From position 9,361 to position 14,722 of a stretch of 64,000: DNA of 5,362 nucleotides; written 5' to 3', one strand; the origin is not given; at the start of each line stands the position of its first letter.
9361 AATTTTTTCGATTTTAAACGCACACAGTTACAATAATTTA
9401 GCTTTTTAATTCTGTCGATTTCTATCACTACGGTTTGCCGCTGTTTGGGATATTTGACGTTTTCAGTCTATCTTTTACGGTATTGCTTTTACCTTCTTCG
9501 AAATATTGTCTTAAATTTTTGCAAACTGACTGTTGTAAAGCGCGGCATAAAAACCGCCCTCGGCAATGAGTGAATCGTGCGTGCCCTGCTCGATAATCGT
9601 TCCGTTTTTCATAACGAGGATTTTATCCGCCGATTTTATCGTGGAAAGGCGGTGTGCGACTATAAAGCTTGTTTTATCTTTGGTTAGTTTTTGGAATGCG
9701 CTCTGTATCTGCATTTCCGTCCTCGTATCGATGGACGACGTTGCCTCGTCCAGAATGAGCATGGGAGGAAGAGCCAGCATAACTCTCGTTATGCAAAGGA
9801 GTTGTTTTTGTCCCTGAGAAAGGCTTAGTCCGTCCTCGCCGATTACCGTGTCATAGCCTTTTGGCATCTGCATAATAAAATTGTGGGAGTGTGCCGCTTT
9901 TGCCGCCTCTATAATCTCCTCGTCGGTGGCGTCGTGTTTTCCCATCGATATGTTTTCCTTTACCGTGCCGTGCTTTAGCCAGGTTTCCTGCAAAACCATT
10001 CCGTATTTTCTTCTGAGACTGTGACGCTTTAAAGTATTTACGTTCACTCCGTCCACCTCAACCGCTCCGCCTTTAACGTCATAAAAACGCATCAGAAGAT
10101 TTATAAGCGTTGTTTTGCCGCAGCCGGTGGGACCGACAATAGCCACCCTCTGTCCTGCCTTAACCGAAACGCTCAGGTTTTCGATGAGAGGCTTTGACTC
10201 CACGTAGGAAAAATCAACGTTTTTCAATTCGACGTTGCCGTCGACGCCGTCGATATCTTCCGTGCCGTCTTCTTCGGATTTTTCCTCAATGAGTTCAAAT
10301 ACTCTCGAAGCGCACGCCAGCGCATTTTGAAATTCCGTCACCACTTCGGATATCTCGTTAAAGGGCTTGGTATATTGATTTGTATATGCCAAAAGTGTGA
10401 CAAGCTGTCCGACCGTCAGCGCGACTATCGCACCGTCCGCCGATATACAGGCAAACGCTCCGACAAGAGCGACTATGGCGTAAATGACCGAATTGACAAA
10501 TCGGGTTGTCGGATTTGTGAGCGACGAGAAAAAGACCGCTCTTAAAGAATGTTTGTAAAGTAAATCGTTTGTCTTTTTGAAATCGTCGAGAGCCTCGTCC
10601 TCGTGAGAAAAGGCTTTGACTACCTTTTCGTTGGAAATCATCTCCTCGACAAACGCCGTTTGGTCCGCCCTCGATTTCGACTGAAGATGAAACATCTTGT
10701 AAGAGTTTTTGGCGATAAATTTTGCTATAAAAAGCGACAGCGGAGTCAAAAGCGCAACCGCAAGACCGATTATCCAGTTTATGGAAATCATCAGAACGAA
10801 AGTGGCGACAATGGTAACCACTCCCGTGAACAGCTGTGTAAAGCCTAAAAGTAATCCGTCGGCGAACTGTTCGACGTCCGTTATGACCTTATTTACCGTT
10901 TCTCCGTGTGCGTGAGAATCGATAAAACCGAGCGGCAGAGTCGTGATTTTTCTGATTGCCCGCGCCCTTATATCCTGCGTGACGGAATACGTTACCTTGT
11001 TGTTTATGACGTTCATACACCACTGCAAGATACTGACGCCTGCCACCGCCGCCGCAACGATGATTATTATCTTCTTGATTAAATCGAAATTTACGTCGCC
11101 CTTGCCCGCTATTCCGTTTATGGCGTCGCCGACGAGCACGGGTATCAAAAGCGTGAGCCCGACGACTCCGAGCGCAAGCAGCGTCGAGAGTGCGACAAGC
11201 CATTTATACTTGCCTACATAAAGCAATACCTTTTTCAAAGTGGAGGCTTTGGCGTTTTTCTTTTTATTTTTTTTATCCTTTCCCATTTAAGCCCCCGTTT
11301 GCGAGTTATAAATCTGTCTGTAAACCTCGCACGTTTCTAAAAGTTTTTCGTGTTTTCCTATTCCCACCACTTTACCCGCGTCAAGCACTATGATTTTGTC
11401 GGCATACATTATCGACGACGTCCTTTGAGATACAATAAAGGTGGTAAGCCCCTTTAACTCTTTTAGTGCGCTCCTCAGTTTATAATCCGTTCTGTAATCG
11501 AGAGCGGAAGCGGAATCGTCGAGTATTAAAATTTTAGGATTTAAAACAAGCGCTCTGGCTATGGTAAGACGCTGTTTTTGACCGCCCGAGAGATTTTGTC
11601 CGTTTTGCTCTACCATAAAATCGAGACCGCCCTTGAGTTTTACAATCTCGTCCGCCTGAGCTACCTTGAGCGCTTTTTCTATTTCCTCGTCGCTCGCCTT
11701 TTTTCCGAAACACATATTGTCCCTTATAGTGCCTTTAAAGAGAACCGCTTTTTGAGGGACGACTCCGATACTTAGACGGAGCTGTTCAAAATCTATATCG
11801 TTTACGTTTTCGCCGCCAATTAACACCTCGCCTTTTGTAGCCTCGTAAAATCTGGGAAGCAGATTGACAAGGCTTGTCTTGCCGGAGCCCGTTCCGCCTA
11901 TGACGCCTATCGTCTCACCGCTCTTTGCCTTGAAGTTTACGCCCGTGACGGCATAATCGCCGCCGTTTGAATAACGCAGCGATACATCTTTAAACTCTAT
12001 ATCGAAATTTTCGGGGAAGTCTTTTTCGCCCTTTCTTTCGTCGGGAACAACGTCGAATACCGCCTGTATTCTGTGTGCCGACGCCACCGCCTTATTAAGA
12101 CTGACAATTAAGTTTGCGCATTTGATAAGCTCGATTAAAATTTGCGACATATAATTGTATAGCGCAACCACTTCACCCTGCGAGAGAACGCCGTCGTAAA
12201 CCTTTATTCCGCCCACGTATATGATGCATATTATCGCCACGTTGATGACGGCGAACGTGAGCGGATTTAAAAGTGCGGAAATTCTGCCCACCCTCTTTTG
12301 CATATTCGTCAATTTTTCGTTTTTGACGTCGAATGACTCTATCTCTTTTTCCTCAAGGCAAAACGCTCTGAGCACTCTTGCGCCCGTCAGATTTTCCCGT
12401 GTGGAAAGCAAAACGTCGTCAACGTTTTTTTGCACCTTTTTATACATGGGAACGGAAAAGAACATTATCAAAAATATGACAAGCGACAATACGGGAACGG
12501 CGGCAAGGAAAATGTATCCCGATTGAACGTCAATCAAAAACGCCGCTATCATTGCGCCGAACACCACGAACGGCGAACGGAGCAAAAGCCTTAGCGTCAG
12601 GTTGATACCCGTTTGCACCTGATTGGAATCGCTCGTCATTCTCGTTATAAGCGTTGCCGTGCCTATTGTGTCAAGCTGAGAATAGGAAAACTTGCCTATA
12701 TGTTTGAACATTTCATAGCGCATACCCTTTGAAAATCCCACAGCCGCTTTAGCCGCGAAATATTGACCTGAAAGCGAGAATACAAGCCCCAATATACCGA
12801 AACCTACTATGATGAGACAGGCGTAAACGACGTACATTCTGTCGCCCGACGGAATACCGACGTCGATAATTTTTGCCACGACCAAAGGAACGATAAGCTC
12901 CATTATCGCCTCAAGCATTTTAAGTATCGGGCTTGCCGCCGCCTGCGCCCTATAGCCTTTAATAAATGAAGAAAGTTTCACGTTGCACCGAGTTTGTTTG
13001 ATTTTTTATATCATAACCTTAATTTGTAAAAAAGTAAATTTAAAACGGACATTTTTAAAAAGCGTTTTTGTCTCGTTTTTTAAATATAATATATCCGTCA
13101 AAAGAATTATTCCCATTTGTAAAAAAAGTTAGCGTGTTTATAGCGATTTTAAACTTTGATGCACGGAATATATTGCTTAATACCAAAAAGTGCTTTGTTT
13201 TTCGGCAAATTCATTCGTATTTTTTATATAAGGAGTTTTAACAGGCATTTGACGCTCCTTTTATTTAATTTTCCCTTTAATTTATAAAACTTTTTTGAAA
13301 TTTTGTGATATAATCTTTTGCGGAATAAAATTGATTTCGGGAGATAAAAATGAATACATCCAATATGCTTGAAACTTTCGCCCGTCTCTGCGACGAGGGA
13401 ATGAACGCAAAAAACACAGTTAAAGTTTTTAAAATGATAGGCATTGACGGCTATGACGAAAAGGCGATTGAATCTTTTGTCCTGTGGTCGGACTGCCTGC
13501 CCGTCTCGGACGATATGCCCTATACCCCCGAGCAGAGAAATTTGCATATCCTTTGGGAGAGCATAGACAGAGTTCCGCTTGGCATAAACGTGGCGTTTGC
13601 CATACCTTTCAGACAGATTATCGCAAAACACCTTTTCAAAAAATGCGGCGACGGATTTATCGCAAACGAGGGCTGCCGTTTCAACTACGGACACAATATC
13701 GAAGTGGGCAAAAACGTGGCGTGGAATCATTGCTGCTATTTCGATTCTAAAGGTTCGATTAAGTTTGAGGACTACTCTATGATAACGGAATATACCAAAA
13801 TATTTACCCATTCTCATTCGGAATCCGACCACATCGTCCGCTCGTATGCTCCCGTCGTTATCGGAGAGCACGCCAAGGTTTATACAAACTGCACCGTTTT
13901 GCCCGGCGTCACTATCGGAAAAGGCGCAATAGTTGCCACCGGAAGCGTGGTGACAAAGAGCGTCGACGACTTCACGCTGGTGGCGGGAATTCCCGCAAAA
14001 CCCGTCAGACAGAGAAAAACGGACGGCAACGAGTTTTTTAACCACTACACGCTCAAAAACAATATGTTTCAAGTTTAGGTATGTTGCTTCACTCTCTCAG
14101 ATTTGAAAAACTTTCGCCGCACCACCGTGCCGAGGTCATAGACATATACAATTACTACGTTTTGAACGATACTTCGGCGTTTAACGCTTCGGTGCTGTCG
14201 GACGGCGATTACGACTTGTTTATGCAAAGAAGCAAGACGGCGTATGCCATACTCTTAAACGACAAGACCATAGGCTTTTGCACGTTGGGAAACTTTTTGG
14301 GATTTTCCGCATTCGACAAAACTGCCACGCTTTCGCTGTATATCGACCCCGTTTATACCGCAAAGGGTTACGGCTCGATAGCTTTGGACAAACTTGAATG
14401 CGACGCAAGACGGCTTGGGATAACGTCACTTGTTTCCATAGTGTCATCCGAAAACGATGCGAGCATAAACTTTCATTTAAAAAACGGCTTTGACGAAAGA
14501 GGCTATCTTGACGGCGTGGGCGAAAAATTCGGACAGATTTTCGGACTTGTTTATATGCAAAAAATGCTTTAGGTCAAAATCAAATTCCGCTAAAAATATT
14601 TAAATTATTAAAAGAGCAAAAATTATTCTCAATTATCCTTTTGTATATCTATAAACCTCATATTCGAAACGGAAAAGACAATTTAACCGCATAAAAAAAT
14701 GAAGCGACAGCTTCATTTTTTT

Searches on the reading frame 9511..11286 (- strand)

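Call 34: search_protein_families(library=pfam, max_evalue=0.00001, proteins=[window:9511-11286:-])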
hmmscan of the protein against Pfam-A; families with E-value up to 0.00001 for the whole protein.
window:9511-11286:- (591 aa): 3 families
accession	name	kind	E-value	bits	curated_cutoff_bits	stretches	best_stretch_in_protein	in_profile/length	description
PF00664.28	ABC_membrane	-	2.2e-44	152.6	28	1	32-308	2-273/274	ABC transporter transmembrane region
PF00005.33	ABC_tran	-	6.9e-30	104.9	25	1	369-517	2-137/137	ABC transporter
PF02463.25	SMC_N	-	4.7e-06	26.6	40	0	473-560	135-212/220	RecF/RecN/SMC N terminal domain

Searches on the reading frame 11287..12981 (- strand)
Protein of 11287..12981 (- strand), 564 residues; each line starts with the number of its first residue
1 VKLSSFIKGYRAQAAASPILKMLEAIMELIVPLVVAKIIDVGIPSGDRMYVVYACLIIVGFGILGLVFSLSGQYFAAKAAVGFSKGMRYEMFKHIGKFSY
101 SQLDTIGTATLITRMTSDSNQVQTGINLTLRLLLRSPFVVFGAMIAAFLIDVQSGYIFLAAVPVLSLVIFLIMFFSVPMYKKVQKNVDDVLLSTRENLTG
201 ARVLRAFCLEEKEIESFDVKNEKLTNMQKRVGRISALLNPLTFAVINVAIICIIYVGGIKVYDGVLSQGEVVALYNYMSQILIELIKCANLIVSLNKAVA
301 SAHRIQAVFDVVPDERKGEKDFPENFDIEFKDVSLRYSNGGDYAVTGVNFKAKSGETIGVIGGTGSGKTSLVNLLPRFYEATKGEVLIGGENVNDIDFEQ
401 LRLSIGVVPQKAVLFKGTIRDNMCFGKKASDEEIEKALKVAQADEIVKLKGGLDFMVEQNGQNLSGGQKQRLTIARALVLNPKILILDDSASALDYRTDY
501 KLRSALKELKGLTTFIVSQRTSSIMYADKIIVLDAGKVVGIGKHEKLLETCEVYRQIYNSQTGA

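Call 34: search_protein_families(library=pfam, max_evalue=0.00001, proteins=[window:11287-12981:-])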
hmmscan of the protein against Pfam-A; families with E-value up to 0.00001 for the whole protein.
window:11287-12981:- (564 aa): 2 families
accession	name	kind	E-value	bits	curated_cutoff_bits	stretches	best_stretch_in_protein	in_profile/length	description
PF00664.28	ABC_membrane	-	4.9e-45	154.8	28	1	18-281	5-270/274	ABC transporter transmembrane region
PF00005.33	ABC_tran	-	6.8e-31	108.1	25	1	346-490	2-135/137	ABC transporter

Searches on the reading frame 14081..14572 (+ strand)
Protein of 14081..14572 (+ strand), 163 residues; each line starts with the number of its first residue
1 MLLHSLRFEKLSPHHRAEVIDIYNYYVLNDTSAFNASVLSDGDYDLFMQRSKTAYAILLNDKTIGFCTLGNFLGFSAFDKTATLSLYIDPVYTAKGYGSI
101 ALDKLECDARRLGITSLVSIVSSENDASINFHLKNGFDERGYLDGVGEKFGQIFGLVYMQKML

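Call 35: search_protein_families(library=pfam, max_evalue=0.00001, proteins=[window:14081-14572:+])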
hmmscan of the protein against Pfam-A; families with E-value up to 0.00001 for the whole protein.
window:14081-14572:+ (163 aa): 3 families
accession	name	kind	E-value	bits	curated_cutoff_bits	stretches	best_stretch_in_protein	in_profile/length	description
PF00583.31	Acetyltransf_1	-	4.5e-12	46.7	20.7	1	31-137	13-116/116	Acetyltransferase (GNAT) family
PF13302.13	Acetyltransf_3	-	5.5e-08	34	25.4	1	39-137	32-137/138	Acetyltransferase (GNAT) domain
PF13508.13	Acetyltransf_7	-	5.9e-06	27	27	1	55-138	6-83/84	Acetyltransferase (GNAT) domain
